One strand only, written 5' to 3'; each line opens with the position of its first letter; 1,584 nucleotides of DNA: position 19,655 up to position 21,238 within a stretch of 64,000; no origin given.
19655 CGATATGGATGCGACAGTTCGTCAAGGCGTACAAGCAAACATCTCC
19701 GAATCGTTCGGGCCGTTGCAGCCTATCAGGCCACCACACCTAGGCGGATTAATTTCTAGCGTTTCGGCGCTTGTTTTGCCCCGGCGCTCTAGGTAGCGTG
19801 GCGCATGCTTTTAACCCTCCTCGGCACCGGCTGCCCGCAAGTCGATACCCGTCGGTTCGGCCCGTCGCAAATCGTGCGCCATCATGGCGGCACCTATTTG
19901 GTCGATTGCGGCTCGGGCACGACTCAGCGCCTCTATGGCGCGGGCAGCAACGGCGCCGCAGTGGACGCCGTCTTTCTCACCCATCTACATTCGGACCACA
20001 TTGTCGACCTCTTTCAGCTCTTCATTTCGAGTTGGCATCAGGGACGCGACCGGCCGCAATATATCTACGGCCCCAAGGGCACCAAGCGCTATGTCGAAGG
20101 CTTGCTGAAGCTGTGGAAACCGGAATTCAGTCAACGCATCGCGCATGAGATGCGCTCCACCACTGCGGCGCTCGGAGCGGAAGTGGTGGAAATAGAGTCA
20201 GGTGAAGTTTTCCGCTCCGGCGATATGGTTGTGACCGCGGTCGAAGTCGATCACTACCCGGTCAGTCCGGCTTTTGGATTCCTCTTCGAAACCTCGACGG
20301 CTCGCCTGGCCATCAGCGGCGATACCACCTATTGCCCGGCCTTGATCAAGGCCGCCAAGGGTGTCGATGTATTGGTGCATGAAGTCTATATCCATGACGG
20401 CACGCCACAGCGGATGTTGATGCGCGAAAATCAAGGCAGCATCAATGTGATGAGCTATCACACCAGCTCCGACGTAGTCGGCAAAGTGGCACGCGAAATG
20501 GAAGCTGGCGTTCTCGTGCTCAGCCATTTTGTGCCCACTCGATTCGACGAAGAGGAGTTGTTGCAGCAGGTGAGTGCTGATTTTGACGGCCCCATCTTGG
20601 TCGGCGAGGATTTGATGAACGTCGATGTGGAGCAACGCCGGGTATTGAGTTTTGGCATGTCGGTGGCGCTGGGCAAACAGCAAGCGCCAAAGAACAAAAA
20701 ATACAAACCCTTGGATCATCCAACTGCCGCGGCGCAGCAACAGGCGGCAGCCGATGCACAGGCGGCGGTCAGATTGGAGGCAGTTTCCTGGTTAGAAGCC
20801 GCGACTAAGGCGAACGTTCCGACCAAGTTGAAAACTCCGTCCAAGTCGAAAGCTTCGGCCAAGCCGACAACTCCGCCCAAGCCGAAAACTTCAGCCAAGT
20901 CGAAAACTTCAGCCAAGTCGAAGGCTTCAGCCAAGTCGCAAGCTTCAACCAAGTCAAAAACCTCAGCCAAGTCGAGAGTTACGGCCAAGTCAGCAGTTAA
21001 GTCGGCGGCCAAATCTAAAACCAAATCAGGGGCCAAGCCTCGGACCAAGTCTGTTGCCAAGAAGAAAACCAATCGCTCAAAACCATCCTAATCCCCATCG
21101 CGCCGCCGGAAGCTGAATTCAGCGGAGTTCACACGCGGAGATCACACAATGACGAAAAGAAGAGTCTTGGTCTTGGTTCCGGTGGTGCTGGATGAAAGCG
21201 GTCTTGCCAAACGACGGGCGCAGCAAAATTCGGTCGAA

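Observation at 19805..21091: MBL-fold (RNase Z-like) hydrolase fused to a histone-H1-like Lys/Ser/Ala tail built from 18-bp tandem repeats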

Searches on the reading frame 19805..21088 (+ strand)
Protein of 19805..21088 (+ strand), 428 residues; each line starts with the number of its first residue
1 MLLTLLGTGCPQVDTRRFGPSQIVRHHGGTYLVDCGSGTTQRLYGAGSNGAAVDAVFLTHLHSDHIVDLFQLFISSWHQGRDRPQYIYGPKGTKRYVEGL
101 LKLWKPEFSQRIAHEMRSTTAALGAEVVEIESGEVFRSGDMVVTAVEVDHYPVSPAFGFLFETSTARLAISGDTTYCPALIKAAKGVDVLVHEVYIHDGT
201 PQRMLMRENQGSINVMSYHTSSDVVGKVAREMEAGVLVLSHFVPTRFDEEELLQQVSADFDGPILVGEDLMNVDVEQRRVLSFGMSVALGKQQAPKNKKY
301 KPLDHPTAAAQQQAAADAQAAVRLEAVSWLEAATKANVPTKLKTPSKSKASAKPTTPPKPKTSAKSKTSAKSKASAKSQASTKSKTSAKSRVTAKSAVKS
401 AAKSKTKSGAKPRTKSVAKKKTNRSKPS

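Call 4: search_protein_families(library=pfam, proteins=[window:19805-21088:+], max_evalue=0.01)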
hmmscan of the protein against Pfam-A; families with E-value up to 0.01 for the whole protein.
window:19805-21088:+ (428 aa): 3 families
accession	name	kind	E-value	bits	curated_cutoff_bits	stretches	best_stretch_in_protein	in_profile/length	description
PF12706.13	Lactamase_B_2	-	7.6e-20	71.8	27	1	31-242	3-200/200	Beta-lactamase superfamily domain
PF00753.33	Lactamase_B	-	1.4e-10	41.9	22.7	1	19-120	6-97/196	Metallo-beta-lactamase superfamily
PF23023.1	Anti-Pycsar_Apyc1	-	0.00062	19.7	50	1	5-68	7-69/250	Anti-Pycsar protein Apyc1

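Call 5: search_protein_families(library=ncbifam, proteins=[window:19805-21088:+], max_evalue=0.01)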
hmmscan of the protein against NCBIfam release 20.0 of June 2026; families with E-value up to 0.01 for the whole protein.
window:19805-21088:+ (428 aa): 15 families
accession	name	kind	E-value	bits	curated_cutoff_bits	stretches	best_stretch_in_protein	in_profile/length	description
NF000806.0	PRK00055.2-4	equivalog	9.1e-53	179.3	363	1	3-278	4-279/280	ribonuclease Z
NF041257.1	GntH_guanitoxin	equivalog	6.6e-37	127.2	333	1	3-316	15-339/374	guanitoxin biosynthesis MBL fold metallo-hydrolase GntH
NF000801.0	PRK00055.1-3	equivalog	5.9e-36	124.1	252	2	3-165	4-156/307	ribonuclease Z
TIGR02651.1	RNase_Z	equivalog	2.1e-35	122.2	292.95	2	3-164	2-150/302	ribonuclease Z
NF000800.0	PRK00055.1-1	equivalog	2.1e-27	95.9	398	2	27-152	31-142/305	ribonuclease Z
TIGR02649.1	true_RNase_BN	exception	3.7e-22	78.7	563.7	2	28-150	31-140/304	ribonuclease BN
NF041851.1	cyc_nuc_deg_phdiest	equivalog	1.1e-21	77.3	400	1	29-274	30-252/253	cyclic nucleotide-degrading phosphodiesterase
NF000805.0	PRK00055.2-3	equivalog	3.4e-16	59.4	416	2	163-280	198-305/307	ribonuclease Z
NF002558.0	PRK02126.1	subfamily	8.3e-11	41.5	315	1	31-118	30-111/345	ribonuclease Z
NF000804.0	PRK00055.2-1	equivalog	2.7e-09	36.5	402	1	3-100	6-103/306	ribonuclease Z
TIGR03307.1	PhnP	equivalog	3.4e-08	33.2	272.25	1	13-179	31-168/249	phosphonate metabolism protein PhnP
NF047979.1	lactonase_AidB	equivalog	0.0002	20.8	360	1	24-71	56-112/271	AidB family quorum-quenching N-acyl homoserine lactonase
NF002553.0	PRK02113.1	equivalog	0.00033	20.2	386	1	16-79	32-93/252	MBL fold metallo-hydrolase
NF038231.1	MBL_Geo_Pelo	equivalog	0.00079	19.1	360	1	16-74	31-87/250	GPMC system MBL fold metallohydrolase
TIGR02650.1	RNase_Z_T_toga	equivalog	0.0016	17.7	507.05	1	31-99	21-87/277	ribonuclease Z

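Call 6: search_solved_structures(query=window:19805-21088:+, max_evalue=0.01, show_alignments=2)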
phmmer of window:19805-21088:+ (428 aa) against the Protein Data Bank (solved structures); distinct sequences matched with E-value up to 0.01: 22.
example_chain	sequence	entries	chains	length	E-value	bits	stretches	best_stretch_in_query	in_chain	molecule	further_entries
2cbn_A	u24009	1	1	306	3.3e-20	75.9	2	27-167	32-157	RIBONUCLEASE Z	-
8gyg_A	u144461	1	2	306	3.6e-19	72.5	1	8-270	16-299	Arysulfatase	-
6j4n_A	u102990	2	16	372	1.2e-16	64.1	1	6-277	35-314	Metallo-beta-lactamases PNGM-1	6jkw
7byq_A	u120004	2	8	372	2.2e-15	60.1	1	6-276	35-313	Metallo-beta-lactamase PNGM-1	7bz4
7bz1_A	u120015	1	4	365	2.9e-15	59.7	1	6-277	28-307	Metallo-beta-lactamase PNGM-1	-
7bz3_A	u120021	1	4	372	2.9e-15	59.6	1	6-277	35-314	Metallo-beta-lactamase PNGM-1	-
7wi1_A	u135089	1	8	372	3.1e-15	59.6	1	6-277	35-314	Metallo-beta-lactamase PNGM-1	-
7bzi_G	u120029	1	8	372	3.1e-15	59.6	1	6-277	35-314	Metallo-beta-lactamase PNGM-1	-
1y44_A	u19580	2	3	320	7.4e-15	58.3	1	21-163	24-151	Ribonuclease Z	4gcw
2fk6_A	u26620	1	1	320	1.5e-13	54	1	21-162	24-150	RIBONUCLEASE Z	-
9ey0_E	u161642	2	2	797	6.6e-12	48.6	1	26-242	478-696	Zinc phosphodiesterase ELAC protein 2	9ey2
8z0p_A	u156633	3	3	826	7.3e-12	48.4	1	26-242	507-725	Zinc phosphodiesterase ELAC protein 2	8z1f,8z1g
8rr1_E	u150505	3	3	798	3.3e-11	46.3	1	26-242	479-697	Zinc phosphodiesterase ELAC protein 2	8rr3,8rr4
9ey1_E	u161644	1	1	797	1.6e-10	44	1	26-242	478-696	Zinc phosphodiesterase ELAC protein 2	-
8cbl_E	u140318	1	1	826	1.8e-10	43.9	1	26-242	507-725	Zinc phosphodiesterase ELAC protein 2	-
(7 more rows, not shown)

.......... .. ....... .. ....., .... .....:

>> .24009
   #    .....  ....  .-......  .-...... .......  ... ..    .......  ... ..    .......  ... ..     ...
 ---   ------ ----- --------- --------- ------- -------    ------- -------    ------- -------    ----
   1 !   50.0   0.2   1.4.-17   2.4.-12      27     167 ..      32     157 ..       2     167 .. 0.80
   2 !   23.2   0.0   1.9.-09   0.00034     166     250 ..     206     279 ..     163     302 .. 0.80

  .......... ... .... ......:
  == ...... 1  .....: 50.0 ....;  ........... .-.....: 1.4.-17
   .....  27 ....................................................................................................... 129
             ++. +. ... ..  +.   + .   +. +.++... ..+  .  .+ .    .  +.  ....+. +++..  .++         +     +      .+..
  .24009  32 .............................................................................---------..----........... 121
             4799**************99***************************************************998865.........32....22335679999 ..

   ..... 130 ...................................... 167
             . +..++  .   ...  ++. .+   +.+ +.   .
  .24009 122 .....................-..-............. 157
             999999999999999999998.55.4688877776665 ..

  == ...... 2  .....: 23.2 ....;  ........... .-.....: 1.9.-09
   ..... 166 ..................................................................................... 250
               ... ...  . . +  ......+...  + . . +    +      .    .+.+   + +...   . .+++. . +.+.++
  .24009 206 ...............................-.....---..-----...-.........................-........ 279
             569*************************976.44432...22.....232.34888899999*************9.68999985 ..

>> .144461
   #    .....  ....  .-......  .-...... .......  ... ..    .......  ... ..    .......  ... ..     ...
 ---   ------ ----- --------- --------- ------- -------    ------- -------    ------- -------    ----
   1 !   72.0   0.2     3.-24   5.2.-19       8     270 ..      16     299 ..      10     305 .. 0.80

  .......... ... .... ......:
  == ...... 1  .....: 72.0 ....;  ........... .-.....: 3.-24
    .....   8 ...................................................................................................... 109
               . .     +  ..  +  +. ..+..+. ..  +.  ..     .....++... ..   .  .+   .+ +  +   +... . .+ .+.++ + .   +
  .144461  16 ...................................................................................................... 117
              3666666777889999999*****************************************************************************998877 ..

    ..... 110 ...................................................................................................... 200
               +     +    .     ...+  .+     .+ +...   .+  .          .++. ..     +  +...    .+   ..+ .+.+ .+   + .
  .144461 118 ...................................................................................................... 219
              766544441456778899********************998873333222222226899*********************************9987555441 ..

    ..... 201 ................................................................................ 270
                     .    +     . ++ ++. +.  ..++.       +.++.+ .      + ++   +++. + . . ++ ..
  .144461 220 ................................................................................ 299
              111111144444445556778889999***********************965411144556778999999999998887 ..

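Call 7: find_homologous_proteins(query=window:19805-21088:+, max_evalue=0.00001)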
Query window:19805-21088:+ (428 aa): 3231 proteins with E <= 0.00001 among 8000 candidates; the best 120 are listed.
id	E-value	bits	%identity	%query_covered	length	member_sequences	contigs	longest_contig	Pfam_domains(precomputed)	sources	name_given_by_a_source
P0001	8.2e-214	728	80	100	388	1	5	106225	PF12706.14,PF23023.2,PF00753.34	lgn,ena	-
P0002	3.7e-197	673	94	72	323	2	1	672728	PF12706.14,PF23023.2,PF00753.34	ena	-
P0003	9.4e-160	550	82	69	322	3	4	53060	PF12706.14,PF23023.2,PF00753.34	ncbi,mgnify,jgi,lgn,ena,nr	ncbi:MAG: MBL fold metallo-hydrolase [Rhodospirillales bacterium]|mgnify:CR=1 FL=1|jgi:ribonuclease 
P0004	2.7e-158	545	69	90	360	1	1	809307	PF12706.14,PF23023.2,PF00753.34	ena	-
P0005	3.1e-157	542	80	69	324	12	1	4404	PF12706.14,PF23023.2,PF00753.34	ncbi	-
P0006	4.1e-156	538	78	71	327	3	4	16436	PF12706.14,PF23023.2,PF00753.34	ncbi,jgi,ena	-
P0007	1.0e-152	527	78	68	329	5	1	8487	PF12706.14,PF23023.2,PF00753.34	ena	-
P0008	4.4e-152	525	79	68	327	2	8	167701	PF12706.14,PF23023.2,PF00753.34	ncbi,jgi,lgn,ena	-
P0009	8.2e-152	524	79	68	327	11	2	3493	PF12706.14,PF23023.2,PF00753.34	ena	-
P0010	5.1e-151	521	84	65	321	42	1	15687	PF12706.14,PF23023.2,PF00753.34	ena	-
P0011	1.6e-150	520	79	68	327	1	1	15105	PF12706.14,PF23023.2,PF00753.34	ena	-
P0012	2.5e-127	443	80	59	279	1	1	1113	PF12706.14,PF23023.2,PF00753.34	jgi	jgi:ribonuclease Z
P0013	8.9e-124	432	80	55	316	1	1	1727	PF12706.14,PF23023.2,PF00753.34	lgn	-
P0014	5.1e-117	410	76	56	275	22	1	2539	PF12706.14,PF23023.2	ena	-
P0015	2.3e-115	404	71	59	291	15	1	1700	PF12706.14,PF23023.2,PF00753.34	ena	-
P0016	6.6e-113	396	59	69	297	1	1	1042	PF12706.14,PF23023.2,PF00753.34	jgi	jgi:ribonuclease Z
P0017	4.7e-112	393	64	64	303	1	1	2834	PF12706.14,PF23023.2,PF00753.34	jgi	jgi:ribonuclease Z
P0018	4.6e-111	390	59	68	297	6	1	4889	PF12706.14,PF23023.2,PF00753.34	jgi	jgi:ribonuclease Z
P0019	5.4e-111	390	63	64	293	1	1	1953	PF12706.14,PF23023.2,PF00753.34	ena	-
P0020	1.9e-110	388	59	68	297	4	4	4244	PF12706.14,PF23023.2,PF00753.34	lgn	-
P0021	2.8e-110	387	61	65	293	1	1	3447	PF12706.14,PF23023.2,PF00753.34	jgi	jgi:ribonuclease Z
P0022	2.9e-110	387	59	68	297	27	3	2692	PF12706.14,PF23023.2,PF00753.34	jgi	jgi:ribonuclease Z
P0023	3.9e-110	387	61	65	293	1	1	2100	PF12706.14,PF23023.2,PF00753.34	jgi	jgi:ribonuclease Z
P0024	4.3e-110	387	64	64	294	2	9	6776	PF12706.14,PF23023.2,PF00753.34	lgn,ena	-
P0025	6.3e-110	386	63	68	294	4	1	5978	PF12706.14,PF23023.2,PF00753.34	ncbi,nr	ncbi:MAG TPA: MBL fold metallo-hydrolase [Alphaproteobacteria bacterium]|nr:MBL fold metallo-hydrola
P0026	1.0e-109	385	65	64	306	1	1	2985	PF12706.14,PF23023.2,PF00753.34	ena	-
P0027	1.3e-109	385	58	68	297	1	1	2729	PF12706.14,PF23023.2,PF00753.34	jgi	-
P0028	2.5e-109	384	62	64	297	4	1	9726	PF12706.14,PF23023.2,PF00753.34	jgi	jgi:ribonuclease Z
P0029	6.3e-109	383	58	69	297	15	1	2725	PF12706.14,PF23023.2,PF00753.34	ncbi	-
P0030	6.4e-109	383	61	64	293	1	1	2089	PF12706.14,PF23023.2,PF00753.34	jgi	jgi:ribonuclease Z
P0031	7.1e-109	383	59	68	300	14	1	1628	PF12706.14,PF23023.2,PF00753.34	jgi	jgi:ribonuclease Z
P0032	1.3e-108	382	61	64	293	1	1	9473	PF12706.14,PF23023.2,PF00753.34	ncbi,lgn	ncbi:MAG: MBL fold metallo-hydrolase [Rhodospirillales bacterium]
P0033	1.3e-108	382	58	68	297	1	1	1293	PF12706.14,PF23023.2,PF00753.34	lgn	-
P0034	1.6e-108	382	58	68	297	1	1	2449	PF12706.14,PF23023.2,PF00753.34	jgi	-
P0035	2.4e-108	381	60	68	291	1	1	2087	PF12706.14,PF23023.2,PF00753.34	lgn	-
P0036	2.4e-108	381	61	64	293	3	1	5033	PF12706.14,PF23023.2,PF00753.34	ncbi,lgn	-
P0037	3.3e-108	381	58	69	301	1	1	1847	PF12706.14,PF23023.2,PF00753.34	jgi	jgi:ribonuclease Z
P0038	4.9e-108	380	59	68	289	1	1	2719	PF12706.14,PF23023.2,PF00753.34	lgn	-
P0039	5.5e-108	380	58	69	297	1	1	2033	PF12706.14,PF23023.2,PF00753.34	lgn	-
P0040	6.2e-108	380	60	68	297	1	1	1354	PF12706.14,PF23023.2,PF00753.34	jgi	jgi:ribonuclease Z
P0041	6.4e-108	380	59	68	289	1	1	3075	PF12706.14,PF23023.2,PF00753.34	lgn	-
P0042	6.8e-108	379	58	68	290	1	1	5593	PF12706.14,PF23023.2,PF00753.34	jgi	jgi:ribonuclease Z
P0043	8.3e-108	379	61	68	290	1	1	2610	PF12706.14,PF23023.2,PF00753.34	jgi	jgi:ribonuclease Z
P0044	8.7e-108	379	61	64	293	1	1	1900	PF12706.14,PF23023.2,PF00753.34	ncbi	-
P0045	1.1e-107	379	57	69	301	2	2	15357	PF12706.14,PF23023.2,PF00753.34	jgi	jgi:ribonuclease Z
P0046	1.2e-107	379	58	70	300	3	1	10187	PF12706.14,PF23023.2,PF00753.34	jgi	jgi:ribonuclease Z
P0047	1.2e-107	379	61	64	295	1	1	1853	PF12706.14,PF23023.2,PF00753.34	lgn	-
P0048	1.4e-107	378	61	68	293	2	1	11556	PF12706.14,PF23023.2,PF00753.34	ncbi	-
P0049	2.2e-107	378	60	68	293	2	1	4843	PF12706.14,PF23023.2,PF00753.34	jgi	-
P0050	2.3e-107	378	58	69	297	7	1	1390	PF12706.14,PF23023.2,PF00753.34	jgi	jgi:ribonuclease Z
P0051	2.7e-107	378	57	69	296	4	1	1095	PF12706.14,PF23023.2,PF00753.34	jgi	-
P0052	3.3e-107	377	58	69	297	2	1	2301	PF12706.14,PF23023.2,PF00753.34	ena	-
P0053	5.5e-107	376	60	68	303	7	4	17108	PF12706.14,PF23023.2,PF00753.34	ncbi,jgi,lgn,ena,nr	ncbi:MAG: MBL fold metallo-hydrolase [Rhodospirillales bacterium]|nr:MBL fold metallo-hydrolase [Rho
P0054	6.3e-107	376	61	64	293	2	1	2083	PF12706.14,PF23023.2,PF00753.34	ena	-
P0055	8.7e-107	376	58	71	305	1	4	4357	PF12706.14,PF23023.2,PF00753.34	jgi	jgi:ribonuclease Z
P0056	9.8e-107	376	58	69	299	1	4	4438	PF12706.14,PF23023.2,PF00753.34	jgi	jgi:ribonuclease Z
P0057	1.0e-106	376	62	64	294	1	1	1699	PF12706.14,PF23023.2,PF00753.34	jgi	jgi:ribonuclease Z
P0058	1.8e-106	375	57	68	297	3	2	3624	PF12706.14,PF23023.2,PF00753.34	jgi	jgi:ribonuclease Z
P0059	2.0e-106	375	59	68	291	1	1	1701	PF12706.14,PF23023.2,PF00753.34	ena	-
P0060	2.0e-106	375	58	68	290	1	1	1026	PF12706.14,PF23023.2,PF00753.34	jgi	jgi:ribonuclease Z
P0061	2.9e-106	374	58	68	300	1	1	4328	PF12706.14,PF23023.2,PF00753.34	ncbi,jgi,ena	jgi:ribonuclease Z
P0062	3.0e-106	374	60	68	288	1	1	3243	PF12706.14,PF23023.2,PF13483.13,PF00753.34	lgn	-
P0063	3.3e-106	374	59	68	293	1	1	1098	PF12706.14,PF23023.2,PF00753.34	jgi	jgi:ribonuclease Z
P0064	3.5e-106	374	57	70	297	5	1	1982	PF12706.14,PF23023.2,PF00753.34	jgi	jgi:ribonuclease Z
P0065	3.8e-106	374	59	64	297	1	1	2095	PF12706.14,PF23023.2,PF00753.34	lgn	-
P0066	4.4e-106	374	59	68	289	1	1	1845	PF12706.14,PF23023.2,PF00753.34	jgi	jgi:ribonuclease Z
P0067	4.5e-106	373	58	68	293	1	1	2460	PF12706.14,PF23023.2,PF00753.34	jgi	jgi:ribonuclease Z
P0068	4.9e-106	373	60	68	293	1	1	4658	PF12706.14,PF23023.2,PF00753.34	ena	-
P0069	5.9e-106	373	59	68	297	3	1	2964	PF12706.14,PF23023.2,PF00753.34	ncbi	-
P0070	6.7e-106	373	59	68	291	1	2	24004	PF12706.14,PF23023.2,PF13483.13,PF00753.34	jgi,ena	-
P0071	6.9e-106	373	57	69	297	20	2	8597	PF12706.14,PF23023.2,PF00753.34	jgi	jgi:ribonuclease Z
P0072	7.2e-106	373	58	69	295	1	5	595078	PF12706.14,PF23023.2,PF00753.34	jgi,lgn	-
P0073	9.2e-106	372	58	69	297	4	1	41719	PF12706.14,PF23023.2,PF00753.34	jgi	jgi:ribonuclease Z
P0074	1.1e-105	372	60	68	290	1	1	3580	PF12706.14,PF23023.2,PF00753.34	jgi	jgi:ribonuclease Z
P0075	1.1e-105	372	59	68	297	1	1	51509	PF12706.14,PF23023.2,PF00753.34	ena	-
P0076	1.5e-105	372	62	64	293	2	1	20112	PF12706.14,PF23023.2,PF00753.34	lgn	-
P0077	1.7e-105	372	58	68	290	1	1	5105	PF12706.14,PF23023.2,PF00753.34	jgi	jgi:ribonuclease Z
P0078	1.8e-105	371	60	68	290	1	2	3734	PF12706.14,PF23023.2,PF00753.34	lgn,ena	-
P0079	2.2e-105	371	60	68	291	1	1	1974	PF12706.14,PF23023.2,PF00753.34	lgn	-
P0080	2.4e-105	371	61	64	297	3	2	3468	PF12706.14,PF23023.2,PF00753.34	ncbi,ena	-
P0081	2.4e-105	371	61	68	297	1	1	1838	PF12706.14,PF23023.2,PF00753.34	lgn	-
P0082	2.5e-105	371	57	69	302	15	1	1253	PF12706.14,PF23023.2,PF00753.34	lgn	-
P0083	2.8e-105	371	59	68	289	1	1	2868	PF12706.14,PF23023.2,PF13483.13,PF00753.34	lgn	-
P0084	3.1e-105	371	59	68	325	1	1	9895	PF12706.14,PF23023.2,PF00753.34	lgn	-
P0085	3.2e-105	371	58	68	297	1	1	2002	PF12706.14,PF23023.2,PF00753.34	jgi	jgi:ribonuclease Z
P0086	3.5e-105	371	58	68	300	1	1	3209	PF12706.14,PF23023.2,PF00753.34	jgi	jgi:ribonuclease Z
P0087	3.9e-105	370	60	68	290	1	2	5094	PF12706.14,PF23023.2,PF00753.34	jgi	jgi:ribonuclease Z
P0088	4.7e-105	370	56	69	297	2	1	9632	PF12706.14,PF23023.2,PF00753.34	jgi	jgi:ribonuclease Z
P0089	5.1e-105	370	58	68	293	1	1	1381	PF12706.14,PF23023.2,PF00753.34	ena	-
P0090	5.1e-105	370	58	68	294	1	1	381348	PF12706.14,PF23023.2,PF00753.34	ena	-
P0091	5.5e-105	370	57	69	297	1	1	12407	PF12706.14,PF23023.2,PF00753.34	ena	-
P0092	6.0e-105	370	59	68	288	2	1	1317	PF12706.14,PF23023.2,PF00753.34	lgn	-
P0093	6.3e-105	370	59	68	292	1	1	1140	PF12706.14,PF23023.2,PF00753.34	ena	-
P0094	7.0e-105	370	59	68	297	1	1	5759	PF12706.14,PF23023.2,PF00753.34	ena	-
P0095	8.4e-105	369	60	68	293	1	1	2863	PF12706.14,PF23023.2,PF00753.34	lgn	-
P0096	8.5e-105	369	57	69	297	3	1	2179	PF12706.14,PF23023.2,PF00753.34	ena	-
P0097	9.0e-105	369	61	65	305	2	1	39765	PF12706.14,PF23023.2,PF00753.34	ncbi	-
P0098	9.5e-105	369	59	64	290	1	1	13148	PF12706.14,PF23023.2,PF00753.34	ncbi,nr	ncbi:MAG: MBL fold metallo-hydrolase [Rhodospirillales bacterium]|nr:MBL fold metallo-hydrolase [Rho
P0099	1.0e-104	369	59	67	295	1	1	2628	PF12706.14,PF23023.2,PF00753.34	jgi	jgi:ribonuclease Z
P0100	1.0e-104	369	58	68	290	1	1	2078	PF12706.14,PF23023.2,PF00753.34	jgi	jgi:ribonuclease Z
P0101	1.1e-104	369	58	68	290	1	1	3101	PF12706.14,PF23023.2,PF00753.34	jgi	jgi:ribonuclease Z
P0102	1.3e-104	369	58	68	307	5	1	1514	PF12706.14,PF23023.2,PF00753.34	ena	-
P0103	1.5e-104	368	58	68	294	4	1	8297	PF12706.14,PF23023.2,PF00753.34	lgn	-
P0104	1.9e-104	368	59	68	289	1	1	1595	PF12706.14,PF23023.2,PF00753.34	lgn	-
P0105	2.0e-104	368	60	64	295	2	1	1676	PF12706.14,PF23023.2,PF00753.34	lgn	-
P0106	2.0e-104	368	60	68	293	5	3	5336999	PF12706.14,PF23023.2,PF00753.34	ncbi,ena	-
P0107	2.2e-104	368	56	70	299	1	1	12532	PF12706.14,PF23023.2,PF00753.34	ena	-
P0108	2.4e-104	368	64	64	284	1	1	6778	PF12706.14,PF23023.2,PF00753.34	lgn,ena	-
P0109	2.7e-104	368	58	67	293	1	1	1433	PF12706.14,PF23023.2,PF00753.34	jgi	jgi:ribonuclease Z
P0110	2.7e-104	368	56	70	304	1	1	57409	PF12706.14,PF23023.2,PF00753.34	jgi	jgi:ribonuclease Z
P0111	2.8e-104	368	58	68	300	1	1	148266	PF12706.14,PF23023.2,PF00753.34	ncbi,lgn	-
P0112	2.9e-104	368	55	68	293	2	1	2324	PF12706.14,PF23023.2,PF00753.34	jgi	jgi:ribonuclease Z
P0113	3.2e-104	367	60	68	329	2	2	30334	PF12706.14,PF23023.2,PF00753.34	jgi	jgi:ribonuclease Z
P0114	3.3e-104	367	59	68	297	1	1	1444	PF12706.14,PF23023.2,PF00753.34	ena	-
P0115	3.6e-104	367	58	68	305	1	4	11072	PF12706.14,PF23023.2,PF00753.34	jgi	jgi:ribonuclease Z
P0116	3.8e-104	367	59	68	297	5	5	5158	PF12706.14,PF23023.2,PF00753.34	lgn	-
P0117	3.9e-104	367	62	64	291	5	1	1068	PF12706.14,PF23023.2,PF00753.34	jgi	jgi:ribonuclease Z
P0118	3.9e-104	367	59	64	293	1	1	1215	PF12706.14,PF23023.2,PF00753.34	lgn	-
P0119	4.0e-104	367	59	68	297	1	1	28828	PF12706.14,PF23023.2,PF00753.34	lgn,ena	-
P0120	4.6e-104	367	56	70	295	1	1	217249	PF12706.14,PF23023.2,PF00753.34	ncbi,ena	-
